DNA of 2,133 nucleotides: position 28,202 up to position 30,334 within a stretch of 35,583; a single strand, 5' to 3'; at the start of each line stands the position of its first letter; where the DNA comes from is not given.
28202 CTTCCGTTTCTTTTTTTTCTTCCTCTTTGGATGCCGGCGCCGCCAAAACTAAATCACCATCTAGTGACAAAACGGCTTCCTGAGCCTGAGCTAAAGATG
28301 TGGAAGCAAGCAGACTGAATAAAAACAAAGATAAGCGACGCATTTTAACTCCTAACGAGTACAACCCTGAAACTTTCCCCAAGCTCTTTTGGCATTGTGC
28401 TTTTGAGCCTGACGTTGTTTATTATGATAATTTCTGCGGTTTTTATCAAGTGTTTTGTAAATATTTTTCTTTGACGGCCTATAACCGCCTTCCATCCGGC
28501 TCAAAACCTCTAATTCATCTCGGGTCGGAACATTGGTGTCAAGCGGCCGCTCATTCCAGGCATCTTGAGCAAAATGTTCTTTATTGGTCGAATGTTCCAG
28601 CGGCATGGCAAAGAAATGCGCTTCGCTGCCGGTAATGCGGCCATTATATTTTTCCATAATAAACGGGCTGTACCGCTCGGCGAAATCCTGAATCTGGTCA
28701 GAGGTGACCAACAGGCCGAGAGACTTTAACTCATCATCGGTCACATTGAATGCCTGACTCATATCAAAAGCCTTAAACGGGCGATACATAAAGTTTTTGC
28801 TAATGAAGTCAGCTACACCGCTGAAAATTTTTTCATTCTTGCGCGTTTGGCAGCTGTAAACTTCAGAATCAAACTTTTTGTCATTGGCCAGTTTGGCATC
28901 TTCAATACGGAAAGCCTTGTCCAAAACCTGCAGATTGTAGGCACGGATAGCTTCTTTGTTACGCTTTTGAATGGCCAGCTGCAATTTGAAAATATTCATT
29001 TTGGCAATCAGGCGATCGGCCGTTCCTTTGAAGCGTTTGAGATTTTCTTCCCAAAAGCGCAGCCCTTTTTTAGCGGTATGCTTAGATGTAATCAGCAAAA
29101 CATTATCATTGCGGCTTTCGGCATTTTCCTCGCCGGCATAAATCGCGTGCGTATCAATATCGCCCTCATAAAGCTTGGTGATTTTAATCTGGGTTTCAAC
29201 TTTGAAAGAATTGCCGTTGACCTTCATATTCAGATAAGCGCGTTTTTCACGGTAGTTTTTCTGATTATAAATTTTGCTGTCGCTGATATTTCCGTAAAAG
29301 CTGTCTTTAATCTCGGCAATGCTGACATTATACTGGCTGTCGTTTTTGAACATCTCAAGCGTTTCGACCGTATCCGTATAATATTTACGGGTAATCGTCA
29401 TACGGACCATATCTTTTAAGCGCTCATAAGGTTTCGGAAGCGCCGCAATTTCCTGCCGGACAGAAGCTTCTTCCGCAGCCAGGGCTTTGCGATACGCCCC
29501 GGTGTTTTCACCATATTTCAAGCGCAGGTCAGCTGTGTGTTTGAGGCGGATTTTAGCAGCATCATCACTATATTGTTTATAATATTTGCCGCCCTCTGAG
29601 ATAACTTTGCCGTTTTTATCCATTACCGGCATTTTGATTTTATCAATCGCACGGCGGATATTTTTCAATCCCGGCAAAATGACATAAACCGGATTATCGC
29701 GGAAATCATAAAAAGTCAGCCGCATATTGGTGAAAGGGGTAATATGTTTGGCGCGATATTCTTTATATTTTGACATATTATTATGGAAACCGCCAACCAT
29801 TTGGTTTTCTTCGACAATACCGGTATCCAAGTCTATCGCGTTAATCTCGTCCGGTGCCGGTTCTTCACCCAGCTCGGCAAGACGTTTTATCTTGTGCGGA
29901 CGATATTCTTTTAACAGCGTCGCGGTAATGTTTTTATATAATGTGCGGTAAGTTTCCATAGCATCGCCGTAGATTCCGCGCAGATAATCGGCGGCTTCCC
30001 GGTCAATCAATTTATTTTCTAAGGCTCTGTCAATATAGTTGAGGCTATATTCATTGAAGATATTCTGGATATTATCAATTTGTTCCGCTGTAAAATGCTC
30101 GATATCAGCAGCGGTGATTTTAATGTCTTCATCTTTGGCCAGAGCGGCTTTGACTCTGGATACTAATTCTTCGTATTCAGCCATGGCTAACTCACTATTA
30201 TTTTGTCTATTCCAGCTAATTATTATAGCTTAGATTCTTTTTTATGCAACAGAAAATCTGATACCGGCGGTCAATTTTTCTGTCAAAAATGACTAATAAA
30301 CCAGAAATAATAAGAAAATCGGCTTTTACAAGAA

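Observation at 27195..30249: Two-gene operon: 610-aa cytoplasmic protein with a RelA/SpoT-like motif series, coupled to a secreted Sel1-repeat protein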

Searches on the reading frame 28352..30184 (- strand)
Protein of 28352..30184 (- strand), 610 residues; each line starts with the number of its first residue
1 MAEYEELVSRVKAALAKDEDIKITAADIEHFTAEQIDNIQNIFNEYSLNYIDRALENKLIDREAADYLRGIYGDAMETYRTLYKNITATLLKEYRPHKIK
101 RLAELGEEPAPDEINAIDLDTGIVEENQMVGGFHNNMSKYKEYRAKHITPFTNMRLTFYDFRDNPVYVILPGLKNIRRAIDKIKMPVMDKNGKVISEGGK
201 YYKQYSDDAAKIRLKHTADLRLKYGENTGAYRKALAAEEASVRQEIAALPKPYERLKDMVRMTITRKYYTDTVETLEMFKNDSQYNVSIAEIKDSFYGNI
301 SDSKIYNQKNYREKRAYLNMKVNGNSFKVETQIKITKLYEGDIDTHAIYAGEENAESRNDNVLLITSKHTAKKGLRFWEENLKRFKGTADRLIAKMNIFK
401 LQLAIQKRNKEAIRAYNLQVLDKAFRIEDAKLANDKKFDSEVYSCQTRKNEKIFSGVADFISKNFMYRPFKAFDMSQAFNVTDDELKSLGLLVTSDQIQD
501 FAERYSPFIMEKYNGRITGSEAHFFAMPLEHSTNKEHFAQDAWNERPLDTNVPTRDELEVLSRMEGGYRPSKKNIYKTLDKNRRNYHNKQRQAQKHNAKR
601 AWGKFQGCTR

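Call 3: search_protein_families(library=pfam, proteins=[window:28352-30184:-], max_evalue=10)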
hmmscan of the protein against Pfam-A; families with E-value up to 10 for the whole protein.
window:28352-30184:- (610 aa): 0 families

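Call 4: search_protein_families(library=ncbifam, proteins=[window:28352-30184:-], max_evalue=10)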
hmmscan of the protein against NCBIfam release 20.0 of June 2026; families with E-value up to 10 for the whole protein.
window:28352-30184:- (610 aa): 0 families

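Call 5: search_solved_structures(query=window:28352-30184:-, max_evalue=10)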
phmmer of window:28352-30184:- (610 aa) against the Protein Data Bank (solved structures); distinct sequences matched with E-value up to 10: 1.
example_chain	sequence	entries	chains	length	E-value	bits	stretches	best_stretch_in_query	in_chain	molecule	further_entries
7aih_BD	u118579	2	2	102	1.5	10.6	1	560-598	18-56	mL97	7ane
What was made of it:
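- Tried and rejected: phmmer of the single protein against PDB sequences gave only a meaningless hit at E 1.5 (call 5).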

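Call 7: find_homologous_proteins(query=window:28352-30184:-, max_evalue=0.001)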
Query window:28352-30184:- (610 aa): 37 proteins with E <= 0.001 among 8000 candidates.
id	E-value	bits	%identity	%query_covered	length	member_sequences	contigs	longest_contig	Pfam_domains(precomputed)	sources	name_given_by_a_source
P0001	0.0e+0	1363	100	100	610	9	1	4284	-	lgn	-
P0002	0.0e+0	1040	77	100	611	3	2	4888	-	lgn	-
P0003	2.0e-291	986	76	99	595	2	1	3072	-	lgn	-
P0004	7.6e-272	921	71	99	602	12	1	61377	-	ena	-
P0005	5.1e-267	905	70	99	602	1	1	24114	-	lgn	-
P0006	1.3e-265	901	70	99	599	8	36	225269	-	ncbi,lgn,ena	-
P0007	1.3e-262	891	69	99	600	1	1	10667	-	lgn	-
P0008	5.9e-262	889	69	99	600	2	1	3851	-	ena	-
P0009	6.7e-259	878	68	99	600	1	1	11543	-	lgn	-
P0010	1.8e-225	768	59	100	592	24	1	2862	-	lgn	-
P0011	6.4e-210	717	56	100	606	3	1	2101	-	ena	-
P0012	4.3e-207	707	58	92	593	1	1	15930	-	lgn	-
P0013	1.4e-206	706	56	99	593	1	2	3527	-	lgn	-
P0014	3.1e-195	668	56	98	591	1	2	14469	-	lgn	-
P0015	1.3e-189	650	54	99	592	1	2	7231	-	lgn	-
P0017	3.4e-184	632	51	97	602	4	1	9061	-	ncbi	-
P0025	5.4e-174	598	51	98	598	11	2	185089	-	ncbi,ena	-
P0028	1.7e-169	583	51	92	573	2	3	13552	-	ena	-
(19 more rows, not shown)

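Call 11: find_encoding_contigs(protein=P0006, flank=10000, max_places=3)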
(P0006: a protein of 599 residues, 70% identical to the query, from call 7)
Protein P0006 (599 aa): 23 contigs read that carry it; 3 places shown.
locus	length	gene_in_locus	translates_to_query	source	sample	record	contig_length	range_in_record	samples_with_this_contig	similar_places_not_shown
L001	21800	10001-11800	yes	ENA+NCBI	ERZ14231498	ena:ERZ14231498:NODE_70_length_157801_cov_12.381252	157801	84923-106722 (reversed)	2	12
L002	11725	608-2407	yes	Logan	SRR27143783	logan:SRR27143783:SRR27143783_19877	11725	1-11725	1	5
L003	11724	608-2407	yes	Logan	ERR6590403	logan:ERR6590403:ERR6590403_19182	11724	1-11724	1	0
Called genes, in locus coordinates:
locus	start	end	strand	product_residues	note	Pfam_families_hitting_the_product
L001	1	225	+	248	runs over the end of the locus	PF01026:TatD_DNase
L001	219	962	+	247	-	PF00899:ThiF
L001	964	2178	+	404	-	PF00350:Dynamin_N (faint), PF01926:MMR_HSR1, PF02421:FeoB_N (faint), PF18128:HydF_dimer, PF18133:HydF_tetramer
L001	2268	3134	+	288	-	PF13344:Hydrolase_6 (weak), PF00702:Hydrolase (weak), PF13242:Hydrolase_like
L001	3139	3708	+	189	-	-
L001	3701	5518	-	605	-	PF13555:AAA_29 (faint), PF00005:ABC_tran, PF01926:MMR_HSR1 (faint), PF02463:SMC_N (faint), PF13191:AAA_16 (faint), PF13304:AAA_21 (faint), PF00005:ABC_tran, PF16326:ABC_tran_CTD, +1 more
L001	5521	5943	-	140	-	-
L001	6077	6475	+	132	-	PF07378:FlbT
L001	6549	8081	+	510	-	PF00669:Flagellin_N, PF00700:Flagellin_C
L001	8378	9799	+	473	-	PF00669:Flagellin_N, PF00700:Flagellin_C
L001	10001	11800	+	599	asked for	-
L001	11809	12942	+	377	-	PF23310:TPR_27 (faint), PF08238:Sel1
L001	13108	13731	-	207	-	PF05494:MlaC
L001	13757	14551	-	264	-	PF04333:MlaA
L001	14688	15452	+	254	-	PF00149:Metallophos, PF12850:Metallophos_2 (weak)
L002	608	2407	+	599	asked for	-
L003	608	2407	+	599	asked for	-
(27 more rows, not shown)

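Call 12: find_encoding_contigs(protein=P0025, flank=10000, max_places=2)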
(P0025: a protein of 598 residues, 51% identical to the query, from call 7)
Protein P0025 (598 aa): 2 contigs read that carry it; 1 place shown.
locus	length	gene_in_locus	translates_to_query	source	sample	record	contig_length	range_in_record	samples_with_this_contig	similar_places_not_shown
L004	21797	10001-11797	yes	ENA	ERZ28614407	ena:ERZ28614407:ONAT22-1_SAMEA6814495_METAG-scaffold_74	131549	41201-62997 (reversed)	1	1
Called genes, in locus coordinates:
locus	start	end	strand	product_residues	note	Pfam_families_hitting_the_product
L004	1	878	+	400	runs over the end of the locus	PF00350:Dynamin_N (faint), PF01926:MMR_HSR1, PF18128:HydF_dimer, PF18133:HydF_tetramer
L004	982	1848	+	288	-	PF00702:Hydrolase, PF13344:Hydrolase_6, PF13242:Hydrolase_like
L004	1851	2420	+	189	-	-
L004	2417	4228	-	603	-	PF13555:AAA_29 (faint), PF00005:ABC_tran, PF02463:SMC_N (faint), PF13175:AAA_15 (faint), PF13191:AAA_16 (faint), PF13304:AAA_21 (faint), PF00005:ABC_tran, PF16326:ABC_tran_CTD, +1 more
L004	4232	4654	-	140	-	-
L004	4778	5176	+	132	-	PF07378:FlbT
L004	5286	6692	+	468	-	PF00669:Flagellin_N, PF00700:Flagellin_C (weak)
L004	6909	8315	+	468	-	PF00669:Flagellin_N, PF00700:Flagellin_C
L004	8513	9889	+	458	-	PF00669:Flagellin_N, PF00700:Flagellin_C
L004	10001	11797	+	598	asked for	-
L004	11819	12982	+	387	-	PF23310:TPR_27 (faint), PF08238:Sel1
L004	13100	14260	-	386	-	PF00155:Aminotran_1_2 (weak), PF01041:DegT_DnrJ_EryC1, PF01212:Beta_elim_lyase (weak)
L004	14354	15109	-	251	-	PF00149:Metallophos, PF12850:Metallophos_2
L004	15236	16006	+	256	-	PF04333:MlaA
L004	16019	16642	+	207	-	PF05494:MlaC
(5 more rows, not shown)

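Call 13: find_encoding_contigs(protein=P0014, flank=10000, max_places=2)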
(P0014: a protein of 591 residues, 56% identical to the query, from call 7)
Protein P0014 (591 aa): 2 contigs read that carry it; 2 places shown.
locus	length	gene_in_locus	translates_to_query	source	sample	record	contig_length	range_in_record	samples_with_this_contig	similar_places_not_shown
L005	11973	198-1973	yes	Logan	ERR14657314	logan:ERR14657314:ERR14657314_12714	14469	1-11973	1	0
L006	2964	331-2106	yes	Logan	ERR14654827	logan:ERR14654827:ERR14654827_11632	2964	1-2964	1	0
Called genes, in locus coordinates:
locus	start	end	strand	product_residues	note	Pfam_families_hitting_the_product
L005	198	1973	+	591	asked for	-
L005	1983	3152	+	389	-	PF23310:TPR_27 (faint), PF08238:Sel1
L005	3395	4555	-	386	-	PF00155:Aminotran_1_2, PF01041:DegT_DnrJ_EryC1, PF01212:Beta_elim_lyase (weak)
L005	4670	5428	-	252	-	PF00149:Metallophos, PF12850:Metallophos_2 (weak)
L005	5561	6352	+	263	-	PF04333:MlaA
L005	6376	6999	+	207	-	PF05494:MlaC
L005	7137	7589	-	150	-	-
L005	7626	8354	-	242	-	-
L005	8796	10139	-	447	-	PF00289:Biotin_carb_N, PF02222:ATP-grasp, PF02786:CPSase_L_D2, PF07478:Dala_Dala_lig_C, PF02785:Biotin_carb_C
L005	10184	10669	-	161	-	PF00364:Biotin_lipoyl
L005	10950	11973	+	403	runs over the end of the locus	PF00460:Flg_bb_rod (weak), PF22692:LlgE_F_G_D1 (weak), PF07559:FlgE_D2, PF06429:Flg_bbr_C (weak)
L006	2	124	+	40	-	?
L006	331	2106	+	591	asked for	-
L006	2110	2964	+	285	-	?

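Call 14: find_encoding_contigs(protein=P0028, flank=10000, max_places=2)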
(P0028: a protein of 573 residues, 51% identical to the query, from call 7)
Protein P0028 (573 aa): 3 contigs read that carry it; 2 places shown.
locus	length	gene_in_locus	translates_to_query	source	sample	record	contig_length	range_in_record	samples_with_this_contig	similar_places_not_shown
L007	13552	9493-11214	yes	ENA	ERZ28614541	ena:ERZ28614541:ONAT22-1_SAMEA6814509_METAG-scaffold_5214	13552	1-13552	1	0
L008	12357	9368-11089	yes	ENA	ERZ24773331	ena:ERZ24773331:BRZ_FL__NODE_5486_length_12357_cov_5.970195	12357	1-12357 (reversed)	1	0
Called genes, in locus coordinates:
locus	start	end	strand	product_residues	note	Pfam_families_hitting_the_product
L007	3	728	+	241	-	?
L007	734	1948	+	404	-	PF00350:Dynamin_N (faint), PF01926:MMR_HSR1, PF18128:HydF_dimer, PF18133:HydF_tetramer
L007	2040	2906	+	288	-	PF00702:Hydrolase (faint), PF13344:Hydrolase_6 (weak), PF13242:Hydrolase_like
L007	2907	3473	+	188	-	-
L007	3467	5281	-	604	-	PF02463:SMC_N (faint), PF13555:AAA_29 (faint), PF00005:ABC_tran, PF00006:ATP-synt_ab (faint), PF13191:AAA_16 (faint), PF13304:AAA_21 (weak), PF00005:ABC_tran, PF16326:ABC_tran_CTD, +1 more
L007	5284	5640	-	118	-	-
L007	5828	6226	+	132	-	PF07378:FlbT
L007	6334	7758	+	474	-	PF00669:Flagellin_N, PF00700:Flagellin_C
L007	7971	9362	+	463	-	PF00669:Flagellin_N, PF00700:Flagellin_C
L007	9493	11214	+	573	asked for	-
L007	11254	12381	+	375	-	PF23310:TPR_27 (faint), PF08238:Sel1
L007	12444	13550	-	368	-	?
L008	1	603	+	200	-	?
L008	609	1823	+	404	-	PF00350:Dynamin_N (faint), PF01926:MMR_HSR1, PF18128:HydF_dimer, PF18133:HydF_tetramer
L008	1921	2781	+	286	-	PF00702:Hydrolase (faint), PF13344:Hydrolase_6 (weak), PF13242:Hydrolase_like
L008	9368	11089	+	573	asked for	-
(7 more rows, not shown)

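Call 19: predict_structure(alignment_id=A1)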
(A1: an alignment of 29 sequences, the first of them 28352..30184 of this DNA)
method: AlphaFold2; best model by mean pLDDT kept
length: 610 residues; sequences in the alignment: 29
mean_pLDDT: 78.6   pTM: 0.62
mean pLDDT of the five models: 78.6, 77.3, 75.7, 75.6, 74.5
residues with pLDDT >= 90: 138; 70-90: 313; 50-70: 131; < 50: 28
segments of 3 or more residues with pLDDT < 50: 131-136, 545-551, 605-610
pLDDT, mean of each block of 10 residues (from residue 1): 87 88 87 91 94 93 93 92 92 84 82 87 73 52 86 90 83 89 90 86 92 89 85 87 90 90 85 86 88 66 52 85 91 78 68 55 65 76 78 84 79 84 89 89 80 86 73 75 85 86 84 70 58 63 48 59 56 57 57 63 45
secondary structure, 60 per line:
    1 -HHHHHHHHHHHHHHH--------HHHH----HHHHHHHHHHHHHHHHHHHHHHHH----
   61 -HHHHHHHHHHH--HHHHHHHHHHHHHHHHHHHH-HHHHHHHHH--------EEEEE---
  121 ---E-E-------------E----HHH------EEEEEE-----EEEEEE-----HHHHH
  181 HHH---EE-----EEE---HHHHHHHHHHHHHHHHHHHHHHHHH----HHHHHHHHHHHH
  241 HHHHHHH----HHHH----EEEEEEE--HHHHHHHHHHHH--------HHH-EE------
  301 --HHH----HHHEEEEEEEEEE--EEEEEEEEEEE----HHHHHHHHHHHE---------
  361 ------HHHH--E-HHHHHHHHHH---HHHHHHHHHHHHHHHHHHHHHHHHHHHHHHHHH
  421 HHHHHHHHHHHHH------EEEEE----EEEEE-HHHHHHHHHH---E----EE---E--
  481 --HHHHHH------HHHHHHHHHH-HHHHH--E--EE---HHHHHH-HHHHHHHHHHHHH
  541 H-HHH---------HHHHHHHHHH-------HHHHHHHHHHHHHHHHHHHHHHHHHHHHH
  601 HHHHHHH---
elements in order: H2-16 H25-28 H33-56 H62-72 H75-94 H96-104 E113-117 E154-159 E165-170 H176-183 E194-196 H200-224 H229-247 H252-255 E260-266 H269-280 E313-322 E325-335 H340-350 H367-370 H375-384 H388-433 E440-444 E449-453 H455-464 H483-488 H495-504 H506-510 H521-526 H528-541 H555-564 H572-607
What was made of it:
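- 29870..30184 (-): N-terminal helical domain (residues 1-105). It is conserved across the superfamily. Function unknown. AF2 pLDDT is 87-94 and the region is all-helical (call 19).
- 29639..29665 (-): K174-N-I-R-R178-A-I-D-K182, the proposed counterpart of the ATP-phosphate-binding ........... helix. The helix at 176-183 follows strand 165-170 (call 19).
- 28355..28549 (-): Low-confidence (pLDDT about 45-63) basic tail (13 K/R against 1 D/E in the last 40 residues) that ends in Arg. pLDDT is about 45-63 (call 19).
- The N-terminus is a confidently folded helix rather than a disordered type III signal (call 19). There are large family-specific extra domains (call 19).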

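Call 21: search_protein_representatives(alignment_id=A1)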
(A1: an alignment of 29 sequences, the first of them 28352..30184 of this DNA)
Query: 29 sequences, 608 profile positions. Proteins with E-value up to 0.001 (for the whole library): 46; up to 1e-10: 31; up to 1e-30: 6. The best 46 are listed.
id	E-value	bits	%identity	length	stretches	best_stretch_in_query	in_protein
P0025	5.1e-290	979.8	-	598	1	1-597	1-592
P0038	6.4e-174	596.3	-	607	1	1-598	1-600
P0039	3.9e-52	194.1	-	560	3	222-350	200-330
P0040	2.8e-47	178.0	-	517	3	214-539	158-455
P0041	1.8e-32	129.2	-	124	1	464-555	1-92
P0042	1.0e-30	123.4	-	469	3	137-348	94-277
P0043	1.3e-30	123.0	-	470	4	144-348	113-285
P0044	4.1e-30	121.4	-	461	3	246-531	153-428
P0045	7.1e-30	120.6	-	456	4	238-356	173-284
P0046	1.5e-27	112.9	-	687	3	219-352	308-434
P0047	3.5e-26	108.4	-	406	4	252-348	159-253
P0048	2.8e-25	105.4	-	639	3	226-548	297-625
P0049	5.5e-25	104.4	-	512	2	137-487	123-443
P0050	2.4e-24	102.3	-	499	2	33-318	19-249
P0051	6.5e-24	100.9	-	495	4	234-347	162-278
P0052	6.4e-23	97.6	-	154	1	3-131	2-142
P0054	4.6e-21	91.5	-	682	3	111-348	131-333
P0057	2.3e-17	79.2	-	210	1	22-184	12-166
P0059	1.4e-16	76.7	-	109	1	1-66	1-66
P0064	2.3e-13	66.1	-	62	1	1-62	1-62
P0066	1.4e-12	63.4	-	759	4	203-347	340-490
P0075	4.1e-06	42.1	-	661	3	134-234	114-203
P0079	2.7e-05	39.4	-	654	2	201-345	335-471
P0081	4.1e-04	35.5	-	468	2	166-353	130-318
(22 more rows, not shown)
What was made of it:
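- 29870..30184 (-): Fragments P0052, P0057, P0059 and P0064 match this part alone (call 21).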

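Call 22: search_protein_families(library=pfam, proteins=[P0039, P0040, P0042, P0044, P0046, P0048, P0054, P0066, P0079, P0075], max_evalue=0.1)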
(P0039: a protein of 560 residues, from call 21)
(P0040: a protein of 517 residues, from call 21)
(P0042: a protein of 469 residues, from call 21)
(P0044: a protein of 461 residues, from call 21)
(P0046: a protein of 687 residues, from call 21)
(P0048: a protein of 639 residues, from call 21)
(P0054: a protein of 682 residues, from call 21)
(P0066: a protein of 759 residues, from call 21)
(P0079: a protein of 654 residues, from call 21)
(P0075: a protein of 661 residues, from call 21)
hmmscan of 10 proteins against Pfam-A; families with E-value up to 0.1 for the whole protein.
P0039 (560 aa): 0 families

P0040 (517 aa): 0 families

P0042 (469 aa): 1 family
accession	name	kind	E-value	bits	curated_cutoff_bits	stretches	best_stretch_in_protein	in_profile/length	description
PF18628.8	P2_N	-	0.019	15.1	25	1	215-264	66-115/129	Viral coat protein P2 N-terminal domain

P0044 (461 aa): 0 families

P0046 (687 aa): 0 families

P0048 (639 aa): 1 family
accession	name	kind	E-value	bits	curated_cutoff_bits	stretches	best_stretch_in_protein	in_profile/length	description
PF23349.2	BBS7_hp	-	0.014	15.9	27.8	0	266-327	13-75/114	BBS7 hairpin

P0054 (682 aa): 1 family
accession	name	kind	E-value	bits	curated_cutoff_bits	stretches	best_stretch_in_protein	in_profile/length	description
PF23202.1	PAH_ZNF598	-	0.03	15.1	25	0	477-521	16-66/83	ZNF598 PAH domain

P0066 (759 aa): 0 families

P0079 (654 aa): 1 family
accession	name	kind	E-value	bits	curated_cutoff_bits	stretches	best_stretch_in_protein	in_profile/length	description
PF13683.12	rve_3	-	0.023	14.9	26.5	0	482-510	28-56/67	Integrase core domain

P0075 (661 aa): 0 families

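Call 23: fold_search(model_id=the predicted structure, library=pdb)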
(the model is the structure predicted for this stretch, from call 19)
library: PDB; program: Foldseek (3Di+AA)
matches with E <= 10: 261; with E <= 0.001: 1
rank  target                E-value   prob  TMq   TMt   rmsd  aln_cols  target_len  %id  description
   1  5ded_E                9.5e-04  0.99  0.12  0.34  19.2       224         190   12  Crystal structure of the small alarmone synthethase 1 from Bacillus subtilis bound to its product pppGpp (released 2015-10-28)
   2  5ded_A                1.3e-03  0.99  0.12  0.33  20.1       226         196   13  Crystal structure of the small alarmone synthethase 1 from Bacillus subtilis bound to its product pppGpp (released 2015-10-28)
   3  6ewz_B                1.6e-03  0.99  0.11  0.31  20.0       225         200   12  Crystal structure of RelP (SAS2) from Staphylococcus aureus bound to AMPCPP and GTP in the pre-catalytic state (released 2018-01-24)
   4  5ded_B                1.6e-03  0.99  0.12  0.34  19.9       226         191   12  Crystal structure of the small alarmone synthethase 1 from Bacillus subtilis bound to its product pppGpp (released 2015-10-28)
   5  5ded_D                1.8e-03  0.99  0.12  0.35  19.8       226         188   12  Crystal structure of the small alarmone synthethase 1 from Bacillus subtilis bound to its product pppGpp (released 2015-10-28)
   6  6ewz_A                1.9e-03  0.98  0.11  0.31  20.0       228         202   13  Crystal structure of RelP (SAS2) from Staphylococcus aureus bound to AMPCPP and GTP in the pre-catalytic state (released 2018-01-24)
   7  5f2v_T                1.9e-03  0.98  0.12  0.32  19.7       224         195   11  Crystal structure of the small alarmone synthethase 1 from Bacillus subtilis bound to AMPCPP (released 2015-12-16)
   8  5ded_F                2.6e-03  0.97  0.12  0.34  19.6       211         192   15  Crystal structure of the small alarmone synthethase 1 from Bacillus subtilis bound to its product pppGpp (released 2015-10-28)
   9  2be3_B                2.9e-03  0.96  0.11  0.31  18.6       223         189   11  Structure of a GTP Pyrophosphokinase Family Protein from Streptococcus pneumoniae (released 2005-12-06)
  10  6ex0_A                3.1e-03  0.98  0.12  0.33  20.1       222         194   11  Crystal structure of RelP (SAS2) from Staphylococcus aureus bound to pppGpp in the post-catalytic state (released 2018-01-24)
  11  6fgx_B                3.1e-03  0.98  0.12  0.33  20.5       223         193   12  Crystal structure of the small alarmone synthethase 2 from Staphylococcus aureus bound to AMPCPP (released 2018-02-07)
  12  6fgx_A                3.9e-03  0.97  0.12  0.33  20.6       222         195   13  Crystal structure of the small alarmone synthethase 2 from Staphylococcus aureus bound to AMPCPP (released 2018-02-07)
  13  6fgj_B                3.9e-03  0.97  0.12  0.32  20.1       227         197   12  Crystal structure of the small alarmone synthethase 2 from Staphylococcus aureus (released 2018-02-07)
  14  6fgk_D                4.1e-03  0.99  0.12  0.34  12.9       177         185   12  Crystal structure of the small alarmone synthethase 2 from Bacillus subtilis (released 2018-02-07)
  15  6fgj_A                4.1e-03  0.97  0.12  0.32  20.3       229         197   13  Crystal structure of the small alarmone synthethase 2 from Staphylococcus aureus (released 2018-02-07)
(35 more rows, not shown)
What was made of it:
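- Foldseek of the whole model (pLDDT 78.6) gives RSH synthetases as the top 33 PDB hits, with probability up to 0.99 (call 23).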
